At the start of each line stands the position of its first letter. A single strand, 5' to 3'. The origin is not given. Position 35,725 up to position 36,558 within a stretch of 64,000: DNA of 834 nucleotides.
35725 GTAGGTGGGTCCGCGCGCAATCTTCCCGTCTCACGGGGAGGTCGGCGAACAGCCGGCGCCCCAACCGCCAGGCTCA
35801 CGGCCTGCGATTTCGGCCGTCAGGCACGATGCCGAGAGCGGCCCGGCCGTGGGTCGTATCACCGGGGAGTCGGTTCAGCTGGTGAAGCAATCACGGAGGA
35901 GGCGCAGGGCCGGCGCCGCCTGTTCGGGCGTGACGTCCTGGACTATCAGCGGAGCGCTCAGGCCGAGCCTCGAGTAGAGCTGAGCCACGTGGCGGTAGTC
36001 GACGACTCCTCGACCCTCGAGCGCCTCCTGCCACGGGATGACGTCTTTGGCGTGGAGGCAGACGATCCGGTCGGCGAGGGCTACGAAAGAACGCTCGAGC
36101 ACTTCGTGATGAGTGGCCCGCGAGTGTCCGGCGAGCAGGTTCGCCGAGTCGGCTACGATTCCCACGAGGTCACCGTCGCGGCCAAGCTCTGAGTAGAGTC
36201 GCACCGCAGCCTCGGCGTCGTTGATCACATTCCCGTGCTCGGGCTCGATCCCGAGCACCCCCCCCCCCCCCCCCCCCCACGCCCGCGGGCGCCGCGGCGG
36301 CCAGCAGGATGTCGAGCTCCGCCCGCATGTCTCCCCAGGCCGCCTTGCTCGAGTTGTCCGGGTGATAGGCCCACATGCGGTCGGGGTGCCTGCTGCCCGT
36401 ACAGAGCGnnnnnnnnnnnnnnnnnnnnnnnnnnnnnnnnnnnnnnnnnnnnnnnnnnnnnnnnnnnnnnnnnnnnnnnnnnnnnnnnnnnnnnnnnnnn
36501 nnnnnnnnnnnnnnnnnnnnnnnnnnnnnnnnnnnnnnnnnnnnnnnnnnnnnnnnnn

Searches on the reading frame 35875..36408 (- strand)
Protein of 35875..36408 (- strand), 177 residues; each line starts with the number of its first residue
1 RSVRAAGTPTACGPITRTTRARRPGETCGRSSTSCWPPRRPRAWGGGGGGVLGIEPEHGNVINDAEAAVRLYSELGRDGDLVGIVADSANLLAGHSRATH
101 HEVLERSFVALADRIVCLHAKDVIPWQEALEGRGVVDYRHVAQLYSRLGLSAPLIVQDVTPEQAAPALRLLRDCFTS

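Call 13: search_protein_families(library=pfam, proteins=[window:35875-36408:-])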
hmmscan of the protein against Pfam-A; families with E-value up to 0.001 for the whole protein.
window:35875-36408:- (177 aa): 1 family
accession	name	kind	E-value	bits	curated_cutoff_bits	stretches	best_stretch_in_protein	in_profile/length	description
PF01261.30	AP_endonuc_2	-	1e-06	29.1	31.1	1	51-173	121-248/249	Xylose isomerase-like TIM barrel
